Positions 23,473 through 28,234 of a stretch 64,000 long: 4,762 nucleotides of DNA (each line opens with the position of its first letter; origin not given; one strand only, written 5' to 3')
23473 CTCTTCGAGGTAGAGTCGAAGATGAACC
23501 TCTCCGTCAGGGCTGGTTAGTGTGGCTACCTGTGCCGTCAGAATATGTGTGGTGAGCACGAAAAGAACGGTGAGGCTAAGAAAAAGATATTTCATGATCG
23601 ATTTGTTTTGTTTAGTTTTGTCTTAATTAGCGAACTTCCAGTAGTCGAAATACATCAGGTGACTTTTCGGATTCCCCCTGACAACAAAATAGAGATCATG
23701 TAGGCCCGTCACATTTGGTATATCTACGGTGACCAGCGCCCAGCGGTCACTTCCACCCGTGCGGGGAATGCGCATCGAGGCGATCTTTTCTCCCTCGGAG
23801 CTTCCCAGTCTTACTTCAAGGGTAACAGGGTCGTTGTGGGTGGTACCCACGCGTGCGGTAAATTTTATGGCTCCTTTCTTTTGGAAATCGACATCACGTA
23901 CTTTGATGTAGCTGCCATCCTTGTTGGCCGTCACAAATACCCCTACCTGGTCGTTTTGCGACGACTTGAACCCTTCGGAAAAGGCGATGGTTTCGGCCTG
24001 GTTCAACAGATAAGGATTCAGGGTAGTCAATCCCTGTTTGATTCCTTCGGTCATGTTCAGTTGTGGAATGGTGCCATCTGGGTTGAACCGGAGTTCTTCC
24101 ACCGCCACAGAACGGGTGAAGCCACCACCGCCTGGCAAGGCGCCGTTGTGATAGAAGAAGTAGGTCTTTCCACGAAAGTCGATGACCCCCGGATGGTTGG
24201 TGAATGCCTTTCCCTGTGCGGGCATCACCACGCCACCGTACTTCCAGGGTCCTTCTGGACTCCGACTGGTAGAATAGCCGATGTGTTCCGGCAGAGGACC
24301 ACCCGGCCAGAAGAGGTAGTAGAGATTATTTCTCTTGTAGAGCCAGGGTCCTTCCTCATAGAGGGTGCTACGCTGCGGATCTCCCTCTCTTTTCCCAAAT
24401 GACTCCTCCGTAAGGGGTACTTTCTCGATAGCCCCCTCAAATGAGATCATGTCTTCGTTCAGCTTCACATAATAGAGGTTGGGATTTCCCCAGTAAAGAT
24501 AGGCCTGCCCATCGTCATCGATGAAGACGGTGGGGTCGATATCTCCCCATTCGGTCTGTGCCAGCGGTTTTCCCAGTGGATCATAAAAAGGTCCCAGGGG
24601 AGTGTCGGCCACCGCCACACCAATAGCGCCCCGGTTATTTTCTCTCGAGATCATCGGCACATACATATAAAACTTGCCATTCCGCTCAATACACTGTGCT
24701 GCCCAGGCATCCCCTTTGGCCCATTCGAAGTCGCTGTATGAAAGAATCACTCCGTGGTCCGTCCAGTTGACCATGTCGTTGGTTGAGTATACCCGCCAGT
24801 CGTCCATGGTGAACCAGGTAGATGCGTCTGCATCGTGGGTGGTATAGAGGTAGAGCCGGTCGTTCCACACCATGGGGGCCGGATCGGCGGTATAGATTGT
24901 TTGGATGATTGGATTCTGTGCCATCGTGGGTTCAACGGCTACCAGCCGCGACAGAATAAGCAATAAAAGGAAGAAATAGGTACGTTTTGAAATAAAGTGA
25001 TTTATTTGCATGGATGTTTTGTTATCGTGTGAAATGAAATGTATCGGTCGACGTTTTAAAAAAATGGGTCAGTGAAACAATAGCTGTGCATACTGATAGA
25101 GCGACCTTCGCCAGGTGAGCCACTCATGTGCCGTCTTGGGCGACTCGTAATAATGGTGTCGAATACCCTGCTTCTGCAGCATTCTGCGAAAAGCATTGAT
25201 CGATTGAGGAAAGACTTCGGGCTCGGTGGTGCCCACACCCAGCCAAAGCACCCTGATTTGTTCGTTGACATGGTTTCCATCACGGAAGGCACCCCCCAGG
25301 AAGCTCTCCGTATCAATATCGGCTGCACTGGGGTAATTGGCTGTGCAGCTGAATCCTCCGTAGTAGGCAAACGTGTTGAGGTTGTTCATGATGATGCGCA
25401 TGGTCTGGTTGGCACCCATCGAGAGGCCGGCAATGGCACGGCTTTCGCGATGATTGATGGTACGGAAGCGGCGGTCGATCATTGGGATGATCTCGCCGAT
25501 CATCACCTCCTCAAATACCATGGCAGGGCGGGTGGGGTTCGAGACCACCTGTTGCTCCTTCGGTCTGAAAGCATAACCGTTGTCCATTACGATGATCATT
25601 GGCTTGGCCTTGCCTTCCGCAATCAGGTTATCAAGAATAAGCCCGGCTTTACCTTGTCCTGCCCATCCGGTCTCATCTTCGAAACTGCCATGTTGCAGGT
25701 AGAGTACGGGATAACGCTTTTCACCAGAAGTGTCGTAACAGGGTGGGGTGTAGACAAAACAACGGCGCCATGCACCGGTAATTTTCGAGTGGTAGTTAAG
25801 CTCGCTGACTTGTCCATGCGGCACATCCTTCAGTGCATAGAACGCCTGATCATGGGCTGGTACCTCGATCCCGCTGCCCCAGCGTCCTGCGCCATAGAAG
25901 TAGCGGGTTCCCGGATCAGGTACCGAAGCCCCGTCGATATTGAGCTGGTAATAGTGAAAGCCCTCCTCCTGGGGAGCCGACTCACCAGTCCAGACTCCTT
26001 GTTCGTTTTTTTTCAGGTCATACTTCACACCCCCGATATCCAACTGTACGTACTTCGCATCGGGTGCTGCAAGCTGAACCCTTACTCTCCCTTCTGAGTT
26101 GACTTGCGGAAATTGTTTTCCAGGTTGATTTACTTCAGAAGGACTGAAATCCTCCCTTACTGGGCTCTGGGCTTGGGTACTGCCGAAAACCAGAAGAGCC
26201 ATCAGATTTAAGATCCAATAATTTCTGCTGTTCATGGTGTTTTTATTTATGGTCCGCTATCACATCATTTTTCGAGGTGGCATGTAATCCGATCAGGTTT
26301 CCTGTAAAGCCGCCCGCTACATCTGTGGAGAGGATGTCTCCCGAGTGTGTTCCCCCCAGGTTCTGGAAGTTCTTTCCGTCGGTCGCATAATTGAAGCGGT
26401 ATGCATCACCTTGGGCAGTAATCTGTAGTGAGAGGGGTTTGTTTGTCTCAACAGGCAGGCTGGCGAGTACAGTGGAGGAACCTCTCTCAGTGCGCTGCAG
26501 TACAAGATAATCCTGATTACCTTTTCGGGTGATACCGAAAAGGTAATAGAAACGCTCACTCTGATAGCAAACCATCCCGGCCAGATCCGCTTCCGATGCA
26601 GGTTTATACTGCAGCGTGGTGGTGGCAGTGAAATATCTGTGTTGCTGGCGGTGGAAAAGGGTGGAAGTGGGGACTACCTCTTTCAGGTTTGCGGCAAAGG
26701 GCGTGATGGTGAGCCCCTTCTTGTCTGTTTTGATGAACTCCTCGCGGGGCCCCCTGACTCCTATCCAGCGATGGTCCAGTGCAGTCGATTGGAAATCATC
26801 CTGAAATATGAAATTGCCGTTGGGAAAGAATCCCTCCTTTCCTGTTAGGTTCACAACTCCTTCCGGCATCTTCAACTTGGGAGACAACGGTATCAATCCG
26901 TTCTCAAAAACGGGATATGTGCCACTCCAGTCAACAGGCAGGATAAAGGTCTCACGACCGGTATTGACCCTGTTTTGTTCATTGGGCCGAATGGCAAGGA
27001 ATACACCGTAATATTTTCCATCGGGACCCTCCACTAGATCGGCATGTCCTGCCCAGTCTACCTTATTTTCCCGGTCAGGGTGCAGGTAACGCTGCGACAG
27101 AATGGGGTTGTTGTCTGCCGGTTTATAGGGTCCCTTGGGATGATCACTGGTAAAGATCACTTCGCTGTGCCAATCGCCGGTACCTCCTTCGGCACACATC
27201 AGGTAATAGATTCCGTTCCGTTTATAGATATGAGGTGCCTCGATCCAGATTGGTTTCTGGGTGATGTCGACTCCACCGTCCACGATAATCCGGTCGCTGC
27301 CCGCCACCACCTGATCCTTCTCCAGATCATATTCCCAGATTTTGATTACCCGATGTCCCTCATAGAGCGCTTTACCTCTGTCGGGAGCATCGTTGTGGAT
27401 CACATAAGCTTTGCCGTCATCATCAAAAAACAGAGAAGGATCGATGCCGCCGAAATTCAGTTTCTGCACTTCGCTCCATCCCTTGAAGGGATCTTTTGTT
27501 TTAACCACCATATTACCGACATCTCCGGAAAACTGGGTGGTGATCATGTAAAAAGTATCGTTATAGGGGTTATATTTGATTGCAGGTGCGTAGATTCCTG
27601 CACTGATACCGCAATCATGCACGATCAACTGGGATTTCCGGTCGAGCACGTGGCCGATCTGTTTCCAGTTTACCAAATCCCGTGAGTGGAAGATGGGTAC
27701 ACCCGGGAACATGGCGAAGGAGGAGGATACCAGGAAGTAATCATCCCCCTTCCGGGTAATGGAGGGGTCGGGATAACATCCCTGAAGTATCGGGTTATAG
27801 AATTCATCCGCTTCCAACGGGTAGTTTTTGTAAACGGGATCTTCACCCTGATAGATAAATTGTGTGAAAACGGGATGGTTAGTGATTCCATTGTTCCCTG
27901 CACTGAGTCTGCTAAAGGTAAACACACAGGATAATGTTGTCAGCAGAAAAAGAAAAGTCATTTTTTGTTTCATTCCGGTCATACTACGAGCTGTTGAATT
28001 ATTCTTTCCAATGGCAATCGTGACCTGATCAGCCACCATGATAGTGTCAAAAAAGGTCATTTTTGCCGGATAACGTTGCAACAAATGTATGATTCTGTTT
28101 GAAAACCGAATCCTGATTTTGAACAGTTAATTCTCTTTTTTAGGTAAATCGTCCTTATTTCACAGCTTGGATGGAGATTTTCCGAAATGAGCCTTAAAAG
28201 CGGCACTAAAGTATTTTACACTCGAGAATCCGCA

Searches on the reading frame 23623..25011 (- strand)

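Call 15: search_protein_families(library=pfam, proteins=[window:23623-25011:-], max_evalue=0.0001)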
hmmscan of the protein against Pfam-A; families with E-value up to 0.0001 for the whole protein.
window:23623-25011:- (462 aa): 2 families
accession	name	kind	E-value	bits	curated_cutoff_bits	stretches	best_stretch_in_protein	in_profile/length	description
PF04616.20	Glyco_hydro_43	-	4.4e-55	187.5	32.2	1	32-315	2-288/288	Glycosyl hydrolases family 43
PF03422.21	CBM_6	-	1.1e-22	81.1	28.9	1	338-461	1-124/125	Carbohydrate binding module (family 6)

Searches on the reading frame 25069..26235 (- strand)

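Call 15: search_protein_families(library=pfam, proteins=[window:25069-26235:-], max_evalue=0.0001)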
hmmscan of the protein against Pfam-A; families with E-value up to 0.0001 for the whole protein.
window:25069-26235:- (388 aa): 1 family
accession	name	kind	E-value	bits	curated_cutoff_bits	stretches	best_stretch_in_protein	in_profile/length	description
PF00756.26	Esterase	-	7.9e-17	62.3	22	1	151-381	2-246/251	Putative esterase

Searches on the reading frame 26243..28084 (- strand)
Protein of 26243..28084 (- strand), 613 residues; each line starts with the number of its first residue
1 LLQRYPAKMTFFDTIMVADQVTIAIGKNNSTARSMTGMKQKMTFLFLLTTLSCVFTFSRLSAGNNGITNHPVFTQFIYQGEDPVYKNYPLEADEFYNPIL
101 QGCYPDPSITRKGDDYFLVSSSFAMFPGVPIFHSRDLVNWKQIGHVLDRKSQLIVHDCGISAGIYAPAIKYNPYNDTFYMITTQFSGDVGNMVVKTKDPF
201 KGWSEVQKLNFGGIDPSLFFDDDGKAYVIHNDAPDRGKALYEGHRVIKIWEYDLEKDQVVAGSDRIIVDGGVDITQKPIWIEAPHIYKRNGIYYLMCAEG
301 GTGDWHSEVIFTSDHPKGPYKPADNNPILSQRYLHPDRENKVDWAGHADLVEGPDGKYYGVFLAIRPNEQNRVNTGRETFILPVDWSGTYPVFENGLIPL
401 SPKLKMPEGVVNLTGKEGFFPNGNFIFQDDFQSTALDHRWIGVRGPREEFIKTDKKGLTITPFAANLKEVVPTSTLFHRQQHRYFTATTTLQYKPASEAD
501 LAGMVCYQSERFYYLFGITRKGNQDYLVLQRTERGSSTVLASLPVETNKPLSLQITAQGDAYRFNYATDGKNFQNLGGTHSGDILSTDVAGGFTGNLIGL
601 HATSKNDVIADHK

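Call 15: search_protein_families(library=pfam, proteins=[window:26243-28084:-], max_evalue=0.0001)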
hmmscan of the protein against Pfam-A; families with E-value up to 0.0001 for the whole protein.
window:26243-28084:- (613 aa): 3 families
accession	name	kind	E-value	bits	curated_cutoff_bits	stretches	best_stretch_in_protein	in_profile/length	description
PF04616.20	Glyco_hydro_43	-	4.2e-75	253.2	32.2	1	96-387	2-283/288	Glycosyl hydrolases family 43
PF17851.8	GH43_C2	-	1.4e-38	133.1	22.7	1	428-605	1-187/203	Beta xylosidase C-terminal Concanavalin A-like domain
PF07081.18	DUF1349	-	3.2e-06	27.4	32.4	1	475-575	40-141/179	Protein of unknown function (DUF1349)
